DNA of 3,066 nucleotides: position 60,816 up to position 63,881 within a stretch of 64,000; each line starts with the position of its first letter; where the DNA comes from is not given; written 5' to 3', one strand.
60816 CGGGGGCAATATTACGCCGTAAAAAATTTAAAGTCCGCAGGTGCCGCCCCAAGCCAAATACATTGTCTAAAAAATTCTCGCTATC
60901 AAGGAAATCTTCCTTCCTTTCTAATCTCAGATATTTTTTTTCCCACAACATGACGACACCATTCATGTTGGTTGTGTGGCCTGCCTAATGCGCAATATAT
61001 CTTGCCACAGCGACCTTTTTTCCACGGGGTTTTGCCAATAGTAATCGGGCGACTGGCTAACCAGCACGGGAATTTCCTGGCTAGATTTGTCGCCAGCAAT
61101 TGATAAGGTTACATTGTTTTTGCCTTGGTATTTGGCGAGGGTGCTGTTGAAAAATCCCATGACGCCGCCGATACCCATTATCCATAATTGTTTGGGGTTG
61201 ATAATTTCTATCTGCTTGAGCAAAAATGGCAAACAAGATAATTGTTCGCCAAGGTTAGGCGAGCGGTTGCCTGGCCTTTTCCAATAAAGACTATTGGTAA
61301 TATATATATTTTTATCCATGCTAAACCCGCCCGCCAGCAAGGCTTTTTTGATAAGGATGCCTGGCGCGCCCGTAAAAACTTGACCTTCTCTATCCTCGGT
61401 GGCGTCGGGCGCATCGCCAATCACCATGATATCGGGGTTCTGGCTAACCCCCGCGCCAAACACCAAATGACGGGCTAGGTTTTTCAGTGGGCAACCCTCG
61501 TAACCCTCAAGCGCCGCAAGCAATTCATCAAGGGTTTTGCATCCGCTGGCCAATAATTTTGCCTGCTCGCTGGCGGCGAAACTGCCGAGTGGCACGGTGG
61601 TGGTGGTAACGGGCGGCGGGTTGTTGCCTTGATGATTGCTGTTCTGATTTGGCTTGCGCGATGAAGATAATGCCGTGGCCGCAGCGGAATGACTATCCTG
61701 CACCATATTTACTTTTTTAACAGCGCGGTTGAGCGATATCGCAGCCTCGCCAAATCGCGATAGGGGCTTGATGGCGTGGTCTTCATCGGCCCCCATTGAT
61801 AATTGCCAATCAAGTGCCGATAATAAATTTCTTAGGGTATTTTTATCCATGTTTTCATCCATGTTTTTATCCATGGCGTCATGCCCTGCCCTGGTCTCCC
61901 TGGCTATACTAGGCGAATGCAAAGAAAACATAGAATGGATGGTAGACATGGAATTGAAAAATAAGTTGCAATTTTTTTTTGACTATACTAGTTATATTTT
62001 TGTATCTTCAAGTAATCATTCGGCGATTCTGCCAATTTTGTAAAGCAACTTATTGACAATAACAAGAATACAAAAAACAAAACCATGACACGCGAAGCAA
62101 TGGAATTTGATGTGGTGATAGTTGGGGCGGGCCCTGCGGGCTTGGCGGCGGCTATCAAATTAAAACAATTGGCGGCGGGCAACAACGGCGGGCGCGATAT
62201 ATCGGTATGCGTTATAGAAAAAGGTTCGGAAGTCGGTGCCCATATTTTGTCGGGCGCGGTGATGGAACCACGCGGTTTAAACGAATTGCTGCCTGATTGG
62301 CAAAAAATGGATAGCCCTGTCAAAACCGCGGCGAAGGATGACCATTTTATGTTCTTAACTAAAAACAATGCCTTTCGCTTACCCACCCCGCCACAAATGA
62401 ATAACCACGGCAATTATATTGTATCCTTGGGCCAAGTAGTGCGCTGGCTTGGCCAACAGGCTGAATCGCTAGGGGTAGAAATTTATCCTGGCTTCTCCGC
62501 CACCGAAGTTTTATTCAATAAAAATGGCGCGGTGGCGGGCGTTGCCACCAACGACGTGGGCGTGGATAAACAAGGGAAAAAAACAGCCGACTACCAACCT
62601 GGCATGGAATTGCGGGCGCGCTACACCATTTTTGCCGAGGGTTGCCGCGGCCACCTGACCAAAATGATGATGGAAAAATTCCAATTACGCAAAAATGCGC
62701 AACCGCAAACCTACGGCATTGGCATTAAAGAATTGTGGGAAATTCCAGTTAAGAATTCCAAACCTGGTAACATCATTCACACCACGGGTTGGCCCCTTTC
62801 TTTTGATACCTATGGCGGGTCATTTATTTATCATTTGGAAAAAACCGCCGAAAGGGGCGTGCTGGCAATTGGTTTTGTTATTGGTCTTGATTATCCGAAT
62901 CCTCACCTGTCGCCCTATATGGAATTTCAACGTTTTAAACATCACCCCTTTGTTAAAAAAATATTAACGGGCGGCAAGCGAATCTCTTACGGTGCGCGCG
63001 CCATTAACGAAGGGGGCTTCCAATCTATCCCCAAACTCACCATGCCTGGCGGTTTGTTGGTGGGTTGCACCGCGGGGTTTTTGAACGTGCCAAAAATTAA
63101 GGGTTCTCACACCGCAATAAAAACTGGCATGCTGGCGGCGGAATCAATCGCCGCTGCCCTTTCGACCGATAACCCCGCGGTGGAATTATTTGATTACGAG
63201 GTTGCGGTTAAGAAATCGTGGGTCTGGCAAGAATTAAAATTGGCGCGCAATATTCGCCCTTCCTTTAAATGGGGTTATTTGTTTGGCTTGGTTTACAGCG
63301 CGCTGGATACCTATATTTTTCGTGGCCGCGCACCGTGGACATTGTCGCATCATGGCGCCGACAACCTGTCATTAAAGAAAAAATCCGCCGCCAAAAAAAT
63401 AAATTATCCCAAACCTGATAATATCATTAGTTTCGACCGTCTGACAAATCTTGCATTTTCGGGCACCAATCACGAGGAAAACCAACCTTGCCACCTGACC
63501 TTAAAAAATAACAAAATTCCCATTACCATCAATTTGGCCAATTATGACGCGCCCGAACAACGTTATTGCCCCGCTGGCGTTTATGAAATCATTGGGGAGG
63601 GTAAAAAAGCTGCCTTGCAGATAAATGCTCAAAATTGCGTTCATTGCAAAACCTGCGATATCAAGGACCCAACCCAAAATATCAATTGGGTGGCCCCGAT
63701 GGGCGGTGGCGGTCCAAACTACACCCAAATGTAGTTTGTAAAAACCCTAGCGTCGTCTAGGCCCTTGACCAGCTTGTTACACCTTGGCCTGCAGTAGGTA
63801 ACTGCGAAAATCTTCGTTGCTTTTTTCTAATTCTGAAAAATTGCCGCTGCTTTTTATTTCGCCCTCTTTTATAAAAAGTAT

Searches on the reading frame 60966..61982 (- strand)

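Call 44: search_protein_families(library=ncbifam, proteins=[window:60966-61982:-], max_evalue=1e-10)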
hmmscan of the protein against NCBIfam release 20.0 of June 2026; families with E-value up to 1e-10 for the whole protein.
window:60966-61982:- (339 aa): 3 families
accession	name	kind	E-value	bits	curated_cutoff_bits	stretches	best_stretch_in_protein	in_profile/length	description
TIGR00758.1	UDG_fam4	subfamily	1.1e-30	106.6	125.3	1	162-336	2-171/173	uracil-DNA glycosylase, family 4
NF040953.1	Arch_udg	equivalog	4.1e-24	85.1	250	1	153-332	3-182/184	type-4 uracil-DNA glycosylase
TIGR03914.1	UDG_fam_dom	hypoth_equivalog_domain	6.2e-14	52.2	189.95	1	140-283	34-182/231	UdgX family uracil-DNA binding protein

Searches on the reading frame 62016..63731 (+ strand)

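Call 44: search_protein_families(library=ncbifam, proteins=[window:62016-63731:+], max_evalue=1e-10)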
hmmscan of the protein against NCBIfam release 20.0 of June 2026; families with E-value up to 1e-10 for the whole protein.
window:62016-63731:+ (572 aa): 2 families
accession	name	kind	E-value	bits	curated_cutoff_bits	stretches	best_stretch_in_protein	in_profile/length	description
NF007450.0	PRK10015.1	subfamily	5.8e-27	94.5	466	1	30-415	5-369/429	FAD-dependent oxidoreductase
NF007542.0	PRK10157.1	subfamily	2.9e-24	85.6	610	1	31-386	6-339/428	FAD-dependent oxidoreductase FixC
